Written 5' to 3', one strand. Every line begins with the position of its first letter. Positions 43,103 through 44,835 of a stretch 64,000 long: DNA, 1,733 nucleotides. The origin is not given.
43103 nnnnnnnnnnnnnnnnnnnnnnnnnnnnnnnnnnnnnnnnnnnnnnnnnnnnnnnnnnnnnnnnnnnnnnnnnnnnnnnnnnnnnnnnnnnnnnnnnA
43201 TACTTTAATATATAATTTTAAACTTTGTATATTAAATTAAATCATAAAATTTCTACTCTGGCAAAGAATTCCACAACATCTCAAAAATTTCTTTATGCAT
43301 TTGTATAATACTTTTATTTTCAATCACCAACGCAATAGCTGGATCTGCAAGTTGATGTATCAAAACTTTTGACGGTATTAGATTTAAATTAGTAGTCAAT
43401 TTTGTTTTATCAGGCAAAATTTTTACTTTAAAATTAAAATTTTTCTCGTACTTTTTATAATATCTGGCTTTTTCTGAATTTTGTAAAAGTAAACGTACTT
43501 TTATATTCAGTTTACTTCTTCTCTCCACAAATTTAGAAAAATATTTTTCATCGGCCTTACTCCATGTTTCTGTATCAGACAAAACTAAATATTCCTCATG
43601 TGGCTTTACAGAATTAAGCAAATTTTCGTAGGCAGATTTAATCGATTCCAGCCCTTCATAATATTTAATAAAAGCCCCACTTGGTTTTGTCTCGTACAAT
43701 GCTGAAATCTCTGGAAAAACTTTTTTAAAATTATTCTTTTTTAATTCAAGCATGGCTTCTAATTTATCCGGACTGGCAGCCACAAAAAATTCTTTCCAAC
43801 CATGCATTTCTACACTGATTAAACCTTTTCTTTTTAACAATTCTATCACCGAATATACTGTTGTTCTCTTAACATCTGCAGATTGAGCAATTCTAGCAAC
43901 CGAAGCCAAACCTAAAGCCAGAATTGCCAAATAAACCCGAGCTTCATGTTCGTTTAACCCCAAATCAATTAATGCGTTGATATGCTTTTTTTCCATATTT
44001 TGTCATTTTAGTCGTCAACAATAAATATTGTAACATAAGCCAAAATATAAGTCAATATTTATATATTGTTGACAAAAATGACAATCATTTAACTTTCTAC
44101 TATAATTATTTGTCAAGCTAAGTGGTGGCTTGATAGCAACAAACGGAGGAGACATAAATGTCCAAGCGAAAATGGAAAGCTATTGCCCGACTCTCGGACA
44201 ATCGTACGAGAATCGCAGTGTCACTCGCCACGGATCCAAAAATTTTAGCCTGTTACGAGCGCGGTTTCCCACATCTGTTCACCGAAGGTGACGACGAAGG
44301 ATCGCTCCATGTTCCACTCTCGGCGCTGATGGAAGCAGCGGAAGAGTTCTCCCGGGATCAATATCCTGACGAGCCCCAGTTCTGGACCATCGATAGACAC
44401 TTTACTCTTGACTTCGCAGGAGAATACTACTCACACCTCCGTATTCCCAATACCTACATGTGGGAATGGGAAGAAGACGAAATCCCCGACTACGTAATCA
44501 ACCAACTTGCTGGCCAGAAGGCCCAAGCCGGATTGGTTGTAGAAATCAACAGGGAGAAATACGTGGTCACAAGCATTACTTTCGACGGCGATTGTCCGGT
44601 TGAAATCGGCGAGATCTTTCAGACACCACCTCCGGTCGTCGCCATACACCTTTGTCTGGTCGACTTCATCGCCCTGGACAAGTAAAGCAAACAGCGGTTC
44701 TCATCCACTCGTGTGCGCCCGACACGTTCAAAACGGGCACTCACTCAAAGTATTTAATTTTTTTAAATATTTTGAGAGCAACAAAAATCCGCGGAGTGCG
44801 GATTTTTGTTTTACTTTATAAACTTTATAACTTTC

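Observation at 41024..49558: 8.5-kb segment bracketed by 40-bp DnaA-box-containing direct repeats and carrying tRNA-Leu, HNH nuclease, a TrmB regulator, GC-rich ORFs, a decayed PduO gene and intein-bearing nrdJ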

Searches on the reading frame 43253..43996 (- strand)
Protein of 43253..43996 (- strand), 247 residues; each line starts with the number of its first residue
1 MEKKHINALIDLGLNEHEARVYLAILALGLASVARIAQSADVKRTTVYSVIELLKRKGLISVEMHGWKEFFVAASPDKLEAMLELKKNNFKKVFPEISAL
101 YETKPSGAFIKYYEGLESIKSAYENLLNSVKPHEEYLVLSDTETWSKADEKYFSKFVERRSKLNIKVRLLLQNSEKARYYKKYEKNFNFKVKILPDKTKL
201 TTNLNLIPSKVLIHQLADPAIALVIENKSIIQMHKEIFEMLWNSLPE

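Call 12: search_protein_families(library=pfam, proteins=[window:43253-43996:-], max_evalue=0.01)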
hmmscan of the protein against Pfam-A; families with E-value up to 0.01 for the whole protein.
window:43253-43996:- (247 aa): 4 families
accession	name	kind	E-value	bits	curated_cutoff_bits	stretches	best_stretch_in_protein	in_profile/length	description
PF01978.25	TrmB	-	7.5e-14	51.8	25.6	1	11-76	3-67/68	Sugar-specific transcriptional regulator TrmB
PF13730.12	HTH_36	-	0.00022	21.4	25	1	13-60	2-55/55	Helix-turn-helix domain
PF13551.12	HTH_29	-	0.0057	17.2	28.1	0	24-59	6-41/64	Winged helix-turn helix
PF03965.22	Penicillinase_R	-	0.0068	17.2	22.6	0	16-73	3-64/115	Penicillinase repressor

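Call 57: search_protein_families(library=phrogs, proteins=[window:43253-43996:-], max_evalue=0.01)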
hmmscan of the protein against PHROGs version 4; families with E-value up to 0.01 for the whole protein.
window:43253-43996:- (247 aa): 2 families
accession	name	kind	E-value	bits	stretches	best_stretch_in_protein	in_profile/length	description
phrog_10086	-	DNA, RNA and nucleotide metabolism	3.4e-05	25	0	1-80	1-81/91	HTH DNA binding protein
phrog_11115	-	unknown function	0.009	17.4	1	112-171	21-82/90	-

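Call 58: search_protein_families(library=ncbifam, proteins=[window:43253-43996:-], max_evalue=0.01)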
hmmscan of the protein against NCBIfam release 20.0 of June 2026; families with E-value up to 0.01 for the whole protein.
window:43253-43996:- (247 aa): 8 families
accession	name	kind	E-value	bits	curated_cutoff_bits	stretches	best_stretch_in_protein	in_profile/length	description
NF047390.1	TransRegTrmBL1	equivalog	2.1e-07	30.2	650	1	2-78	3-78/341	HTH-type sugar sensing transcriptional regulator TrmBL1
NF040851.1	tran_reg_TrmB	equivalog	3e-07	29.9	600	1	2-88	4-87/338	HTH-type sugar-sensing transcriptional regulator TrmB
TIGR01884.1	cas_HTH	subfamily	5e-06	26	60.2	1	11-63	137-189/202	CRISPR-associated CARF protein Csa3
NF047392.1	TransRegTrmBHalo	equivalog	4.2e-05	22.7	500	1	8-107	14-106/349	HTH-type sugar sensing transcriptional regulator TrmB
NF041141.1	tran_reg_TrmBL2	equivalog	0.00033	20.2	530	1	12-60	14-62/264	HTH-type transcriptional regulator TrmBL2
NF053606.1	Sta1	subfamily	0.0029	17.7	80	0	13-62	17-66/100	Sta1 family transcriptional regulator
NF003210.0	PRK04172.1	equivalog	0.0063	15.4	350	0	14-200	4-188/496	phenylalanine--tRNA ligase subunit alpha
NF053756.1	MreA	equivalog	0.0081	16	100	0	2-64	3-65/110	MreA family transcriptional regulator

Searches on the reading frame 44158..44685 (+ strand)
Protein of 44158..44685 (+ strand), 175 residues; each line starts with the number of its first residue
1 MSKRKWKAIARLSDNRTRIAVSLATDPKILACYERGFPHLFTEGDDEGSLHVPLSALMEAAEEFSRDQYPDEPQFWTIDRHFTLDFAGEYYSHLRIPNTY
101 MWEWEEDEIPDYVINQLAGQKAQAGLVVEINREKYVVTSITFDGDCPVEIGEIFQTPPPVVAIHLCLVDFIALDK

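Call 12: search_protein_families(library=pfam, proteins=[window:44158-44685:+], max_evalue=0.01)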
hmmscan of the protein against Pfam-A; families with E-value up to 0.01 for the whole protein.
window:44158-44685:+ (175 aa): 0 families

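Call 57: search_protein_families(library=phrogs, proteins=[window:44158-44685:+], max_evalue=0.01)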
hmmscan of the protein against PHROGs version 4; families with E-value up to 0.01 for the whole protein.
window:44158-44685:+ (175 aa): 0 families

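Call 58: search_protein_families(library=ncbifam, proteins=[window:44158-44685:+], max_evalue=0.01)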
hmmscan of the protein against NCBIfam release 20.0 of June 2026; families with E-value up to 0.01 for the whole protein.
window:44158-44685:+ (175 aa): 0 families

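Call 90: find_homologous_proteins(query=window:44158-44685:+, max_evalue=0.001)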
Query window:44158-44685:+ (175 aa): 14 proteins with E <= 0.001 among 43 candidates.
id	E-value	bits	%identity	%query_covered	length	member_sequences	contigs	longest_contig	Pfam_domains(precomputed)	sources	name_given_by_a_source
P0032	3.3e-116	404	100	100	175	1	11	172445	-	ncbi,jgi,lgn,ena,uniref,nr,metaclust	ncbi:MAG: hypothetical protein UR53_C0001G0065 [Candidatus Magasanikbacteria bacterium GW2011_GWC2_3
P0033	5.5e-47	178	52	100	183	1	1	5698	-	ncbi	-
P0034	1.5e-45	173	54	100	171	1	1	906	-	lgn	-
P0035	2.1e-43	166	51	90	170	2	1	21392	-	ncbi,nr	ncbi:MAG: hypothetical protein HOG08_02155, partial [Candidatus Magasanikbacteria bacterium]|nr:hypo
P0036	6.7e-42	161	48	100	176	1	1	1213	-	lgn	-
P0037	1.9e-39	153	48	100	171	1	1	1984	-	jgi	jgi:hypothetical protein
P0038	3.1e-39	153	49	100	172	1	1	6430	-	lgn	-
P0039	5.0e-39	152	49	100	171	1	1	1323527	-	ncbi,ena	-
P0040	2.0e-38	150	48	99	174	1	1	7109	-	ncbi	-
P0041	1.3e-36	144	50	99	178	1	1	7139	-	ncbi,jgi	jgi:hypothetical protein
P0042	2.0e-34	137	45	100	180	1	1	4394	-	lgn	-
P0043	2.0e-32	131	44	100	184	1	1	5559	-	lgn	-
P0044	2.8e-31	127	42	100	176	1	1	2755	-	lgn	-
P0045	4.2e-29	120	61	58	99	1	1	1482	-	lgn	-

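Call 92: list_cluster_members(proteins=[P0032])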
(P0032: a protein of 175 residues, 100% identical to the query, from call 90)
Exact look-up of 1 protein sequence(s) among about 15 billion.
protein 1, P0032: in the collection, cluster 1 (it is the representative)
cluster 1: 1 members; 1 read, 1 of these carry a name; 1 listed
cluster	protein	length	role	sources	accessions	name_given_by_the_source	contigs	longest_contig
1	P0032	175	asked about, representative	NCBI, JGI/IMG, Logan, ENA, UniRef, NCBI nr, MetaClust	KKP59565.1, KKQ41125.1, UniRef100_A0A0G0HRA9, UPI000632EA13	MAG: hypothetical protein UR53_C0001G0065 [Candidatus Magasanikbacteria bacterium ... | Uncharacterized protein n=2 Tax=Candidatus Magasanikiibacteriota TaxID=1752731 ... | status=active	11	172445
